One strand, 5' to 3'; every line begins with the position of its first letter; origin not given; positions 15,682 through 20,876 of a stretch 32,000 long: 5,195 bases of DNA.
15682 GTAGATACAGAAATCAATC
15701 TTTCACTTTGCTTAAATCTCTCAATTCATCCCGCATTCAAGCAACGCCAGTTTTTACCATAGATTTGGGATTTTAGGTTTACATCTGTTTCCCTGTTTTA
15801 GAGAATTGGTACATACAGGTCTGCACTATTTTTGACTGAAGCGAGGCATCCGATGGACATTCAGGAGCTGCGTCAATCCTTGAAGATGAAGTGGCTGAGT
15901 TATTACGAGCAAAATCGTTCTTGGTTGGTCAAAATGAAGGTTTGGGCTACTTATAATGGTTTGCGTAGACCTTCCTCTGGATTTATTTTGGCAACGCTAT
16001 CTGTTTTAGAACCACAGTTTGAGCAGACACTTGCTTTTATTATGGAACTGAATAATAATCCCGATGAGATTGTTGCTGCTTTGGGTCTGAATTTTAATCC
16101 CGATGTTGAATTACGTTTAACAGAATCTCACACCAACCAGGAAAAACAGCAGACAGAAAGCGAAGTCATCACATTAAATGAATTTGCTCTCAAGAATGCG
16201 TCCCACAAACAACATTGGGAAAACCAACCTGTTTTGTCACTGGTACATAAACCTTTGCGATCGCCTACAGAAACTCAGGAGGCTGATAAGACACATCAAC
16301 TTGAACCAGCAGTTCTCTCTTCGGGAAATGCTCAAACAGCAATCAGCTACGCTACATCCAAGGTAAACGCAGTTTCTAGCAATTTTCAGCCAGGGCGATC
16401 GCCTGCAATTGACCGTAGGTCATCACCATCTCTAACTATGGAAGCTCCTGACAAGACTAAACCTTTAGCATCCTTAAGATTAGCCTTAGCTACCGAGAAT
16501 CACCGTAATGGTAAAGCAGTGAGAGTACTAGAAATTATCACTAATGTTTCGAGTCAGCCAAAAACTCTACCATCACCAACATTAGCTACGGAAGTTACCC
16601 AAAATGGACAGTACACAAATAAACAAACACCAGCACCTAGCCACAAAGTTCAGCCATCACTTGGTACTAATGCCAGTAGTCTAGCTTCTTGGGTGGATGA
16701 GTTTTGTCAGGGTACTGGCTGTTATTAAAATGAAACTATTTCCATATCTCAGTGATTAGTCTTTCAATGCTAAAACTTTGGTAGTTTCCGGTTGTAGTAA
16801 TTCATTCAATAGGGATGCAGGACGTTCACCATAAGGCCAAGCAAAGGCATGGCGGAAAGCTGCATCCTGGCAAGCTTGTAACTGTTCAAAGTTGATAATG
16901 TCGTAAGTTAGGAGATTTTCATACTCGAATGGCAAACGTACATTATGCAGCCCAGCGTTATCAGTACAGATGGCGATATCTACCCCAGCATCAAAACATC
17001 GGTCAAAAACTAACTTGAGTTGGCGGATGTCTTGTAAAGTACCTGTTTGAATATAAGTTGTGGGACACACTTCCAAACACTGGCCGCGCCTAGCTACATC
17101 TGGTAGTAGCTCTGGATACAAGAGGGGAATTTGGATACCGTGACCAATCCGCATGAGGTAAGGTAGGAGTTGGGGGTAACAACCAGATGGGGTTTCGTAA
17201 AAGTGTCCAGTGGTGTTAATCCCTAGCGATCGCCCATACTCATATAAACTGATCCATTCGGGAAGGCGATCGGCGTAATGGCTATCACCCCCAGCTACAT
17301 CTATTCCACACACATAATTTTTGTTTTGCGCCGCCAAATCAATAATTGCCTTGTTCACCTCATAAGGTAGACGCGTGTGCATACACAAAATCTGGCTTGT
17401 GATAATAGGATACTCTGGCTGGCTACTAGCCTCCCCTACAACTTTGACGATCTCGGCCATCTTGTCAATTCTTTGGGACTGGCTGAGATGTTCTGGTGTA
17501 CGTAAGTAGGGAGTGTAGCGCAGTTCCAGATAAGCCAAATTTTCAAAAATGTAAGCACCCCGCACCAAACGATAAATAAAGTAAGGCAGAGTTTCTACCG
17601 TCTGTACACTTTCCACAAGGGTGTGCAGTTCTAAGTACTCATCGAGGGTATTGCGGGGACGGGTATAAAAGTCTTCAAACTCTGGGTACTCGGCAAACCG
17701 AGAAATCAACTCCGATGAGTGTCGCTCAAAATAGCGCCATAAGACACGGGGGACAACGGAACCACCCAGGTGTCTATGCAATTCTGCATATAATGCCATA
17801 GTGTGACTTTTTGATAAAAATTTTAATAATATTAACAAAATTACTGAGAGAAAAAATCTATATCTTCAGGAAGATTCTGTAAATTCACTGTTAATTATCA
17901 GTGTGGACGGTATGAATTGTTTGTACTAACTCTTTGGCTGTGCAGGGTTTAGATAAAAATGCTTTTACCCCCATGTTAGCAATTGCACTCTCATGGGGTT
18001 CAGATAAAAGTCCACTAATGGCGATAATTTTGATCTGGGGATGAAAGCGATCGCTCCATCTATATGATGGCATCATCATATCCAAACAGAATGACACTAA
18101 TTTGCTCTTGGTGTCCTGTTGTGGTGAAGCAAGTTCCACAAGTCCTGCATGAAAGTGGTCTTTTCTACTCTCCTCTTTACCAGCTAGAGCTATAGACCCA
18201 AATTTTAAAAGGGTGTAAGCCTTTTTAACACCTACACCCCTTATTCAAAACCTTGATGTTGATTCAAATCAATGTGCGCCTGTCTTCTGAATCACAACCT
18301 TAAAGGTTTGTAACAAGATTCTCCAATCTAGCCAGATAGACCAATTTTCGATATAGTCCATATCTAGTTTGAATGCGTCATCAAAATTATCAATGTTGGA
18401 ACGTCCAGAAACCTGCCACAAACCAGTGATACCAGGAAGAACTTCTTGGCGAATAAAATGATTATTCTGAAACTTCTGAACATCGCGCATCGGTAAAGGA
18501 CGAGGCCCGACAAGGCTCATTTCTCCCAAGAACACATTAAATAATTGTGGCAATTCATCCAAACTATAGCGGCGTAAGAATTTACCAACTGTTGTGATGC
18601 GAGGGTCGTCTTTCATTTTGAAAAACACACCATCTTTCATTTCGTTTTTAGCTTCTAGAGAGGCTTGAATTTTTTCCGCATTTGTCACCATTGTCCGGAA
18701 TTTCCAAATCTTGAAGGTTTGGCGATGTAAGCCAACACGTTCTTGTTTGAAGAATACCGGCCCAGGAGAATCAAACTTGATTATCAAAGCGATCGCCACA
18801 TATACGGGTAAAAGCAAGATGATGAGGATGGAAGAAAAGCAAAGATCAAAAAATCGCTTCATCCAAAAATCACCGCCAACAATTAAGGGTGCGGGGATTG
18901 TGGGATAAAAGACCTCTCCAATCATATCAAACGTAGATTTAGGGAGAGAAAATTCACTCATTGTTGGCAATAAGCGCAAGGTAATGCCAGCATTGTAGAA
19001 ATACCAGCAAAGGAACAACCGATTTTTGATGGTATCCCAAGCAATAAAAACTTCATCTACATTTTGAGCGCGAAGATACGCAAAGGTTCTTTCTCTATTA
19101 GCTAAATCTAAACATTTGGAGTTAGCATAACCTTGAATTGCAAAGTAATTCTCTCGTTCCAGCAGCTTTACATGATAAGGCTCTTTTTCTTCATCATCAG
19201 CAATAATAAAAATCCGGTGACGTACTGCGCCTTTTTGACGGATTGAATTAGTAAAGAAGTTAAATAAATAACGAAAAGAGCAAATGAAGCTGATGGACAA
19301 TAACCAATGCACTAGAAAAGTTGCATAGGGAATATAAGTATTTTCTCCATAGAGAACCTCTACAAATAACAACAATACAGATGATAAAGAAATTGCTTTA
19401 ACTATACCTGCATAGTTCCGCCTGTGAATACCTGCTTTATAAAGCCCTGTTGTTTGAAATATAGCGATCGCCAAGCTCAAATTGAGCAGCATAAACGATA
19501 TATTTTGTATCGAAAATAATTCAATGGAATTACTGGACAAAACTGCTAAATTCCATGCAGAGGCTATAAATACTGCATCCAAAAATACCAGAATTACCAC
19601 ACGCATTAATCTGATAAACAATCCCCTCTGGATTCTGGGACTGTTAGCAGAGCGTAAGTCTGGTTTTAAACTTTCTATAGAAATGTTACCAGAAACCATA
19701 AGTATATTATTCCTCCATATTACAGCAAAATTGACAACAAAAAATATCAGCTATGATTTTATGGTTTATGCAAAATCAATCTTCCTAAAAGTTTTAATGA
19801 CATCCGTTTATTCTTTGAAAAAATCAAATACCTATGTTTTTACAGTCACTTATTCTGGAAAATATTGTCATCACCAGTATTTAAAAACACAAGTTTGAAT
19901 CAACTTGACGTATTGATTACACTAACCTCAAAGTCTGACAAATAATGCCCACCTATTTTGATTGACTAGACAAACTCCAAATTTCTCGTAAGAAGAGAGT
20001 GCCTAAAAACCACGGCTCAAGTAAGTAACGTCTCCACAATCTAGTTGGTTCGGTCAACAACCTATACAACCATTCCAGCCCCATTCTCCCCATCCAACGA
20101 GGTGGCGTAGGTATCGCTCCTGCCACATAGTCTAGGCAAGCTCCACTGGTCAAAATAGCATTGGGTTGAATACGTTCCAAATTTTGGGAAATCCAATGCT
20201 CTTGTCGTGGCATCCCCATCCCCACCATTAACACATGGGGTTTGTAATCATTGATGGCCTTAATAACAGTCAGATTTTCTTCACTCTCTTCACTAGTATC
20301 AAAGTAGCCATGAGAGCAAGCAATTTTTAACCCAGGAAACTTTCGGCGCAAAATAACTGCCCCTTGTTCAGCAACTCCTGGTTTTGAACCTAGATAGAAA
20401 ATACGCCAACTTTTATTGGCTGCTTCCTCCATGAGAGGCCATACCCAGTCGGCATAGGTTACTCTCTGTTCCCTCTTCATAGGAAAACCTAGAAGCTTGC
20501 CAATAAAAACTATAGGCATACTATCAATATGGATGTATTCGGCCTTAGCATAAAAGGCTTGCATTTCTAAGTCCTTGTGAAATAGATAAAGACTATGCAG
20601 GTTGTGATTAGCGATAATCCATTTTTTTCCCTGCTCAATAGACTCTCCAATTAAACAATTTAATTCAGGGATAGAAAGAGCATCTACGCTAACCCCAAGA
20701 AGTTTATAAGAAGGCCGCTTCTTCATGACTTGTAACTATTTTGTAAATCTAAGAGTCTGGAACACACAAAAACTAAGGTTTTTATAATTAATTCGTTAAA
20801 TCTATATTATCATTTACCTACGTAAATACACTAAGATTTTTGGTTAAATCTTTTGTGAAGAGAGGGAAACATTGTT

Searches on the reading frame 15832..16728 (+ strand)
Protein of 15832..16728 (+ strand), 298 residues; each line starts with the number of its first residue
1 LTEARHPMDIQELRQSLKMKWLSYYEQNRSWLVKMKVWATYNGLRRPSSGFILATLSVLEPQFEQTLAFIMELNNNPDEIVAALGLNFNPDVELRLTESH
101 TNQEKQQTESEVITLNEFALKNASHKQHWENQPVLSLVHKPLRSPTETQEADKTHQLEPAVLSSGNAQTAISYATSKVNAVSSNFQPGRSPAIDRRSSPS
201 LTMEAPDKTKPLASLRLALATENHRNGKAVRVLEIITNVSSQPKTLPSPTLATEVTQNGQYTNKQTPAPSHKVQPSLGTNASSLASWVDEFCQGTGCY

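Call 18: search_protein_families(library=pfam, proteins=[window:15832-16728:+], max_evalue=0.001)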
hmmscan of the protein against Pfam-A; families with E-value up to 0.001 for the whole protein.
window:15832-16728:+ (298 aa): 1 family
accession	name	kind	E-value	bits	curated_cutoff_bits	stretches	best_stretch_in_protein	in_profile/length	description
PF17265.7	DUF5331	-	1.6e-24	86.2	27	1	10-110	4-107/113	Family of unknown function (DUF5331)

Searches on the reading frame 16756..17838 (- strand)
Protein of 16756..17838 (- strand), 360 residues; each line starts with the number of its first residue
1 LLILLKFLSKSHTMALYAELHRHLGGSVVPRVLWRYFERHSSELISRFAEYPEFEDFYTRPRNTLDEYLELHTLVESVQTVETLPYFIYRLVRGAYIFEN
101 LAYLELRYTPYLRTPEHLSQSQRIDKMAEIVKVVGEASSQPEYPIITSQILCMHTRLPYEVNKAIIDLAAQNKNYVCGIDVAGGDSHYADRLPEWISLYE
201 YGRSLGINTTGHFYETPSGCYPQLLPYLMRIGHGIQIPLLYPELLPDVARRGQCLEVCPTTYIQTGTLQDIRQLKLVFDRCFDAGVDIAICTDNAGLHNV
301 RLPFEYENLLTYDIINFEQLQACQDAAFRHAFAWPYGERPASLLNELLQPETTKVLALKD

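Call 71: search_protein_families(library=pfam, proteins=[window:16756-17838:-], max_evalue=0.00001)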
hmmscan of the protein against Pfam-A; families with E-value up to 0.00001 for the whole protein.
window:16756-17838:- (360 aa): 1 family
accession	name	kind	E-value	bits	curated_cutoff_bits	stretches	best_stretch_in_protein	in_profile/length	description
PF00962.28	A_deaminase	-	1.7e-24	87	27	1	18-333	3-315/330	Adenosine deaminase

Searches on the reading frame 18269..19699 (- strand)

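Call 71: search_protein_families(library=pfam, proteins=[window:18269-19699:-], max_evalue=0.00001)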
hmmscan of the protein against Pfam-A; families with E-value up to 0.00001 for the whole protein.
window:18269-19699:- (476 aa): 1 family
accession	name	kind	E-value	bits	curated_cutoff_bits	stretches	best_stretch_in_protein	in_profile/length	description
PF02397.22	Bac_transf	-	5.5e-70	235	27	1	281-470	1-178/179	Bacterial sugar transferase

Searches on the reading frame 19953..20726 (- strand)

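Call 71: search_protein_families(library=pfam, proteins=[window:19953-20726:-], max_evalue=0.00001)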
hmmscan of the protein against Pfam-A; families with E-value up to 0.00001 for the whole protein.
window:19953-20726:- (257 aa): 1 family
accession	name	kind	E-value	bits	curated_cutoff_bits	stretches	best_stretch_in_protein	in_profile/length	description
PF03808.19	Glyco_tran_WecG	-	1.5e-56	191.3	27.4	1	62-234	1-168/168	Glycosyl transferase WecG/TagA/CpsF family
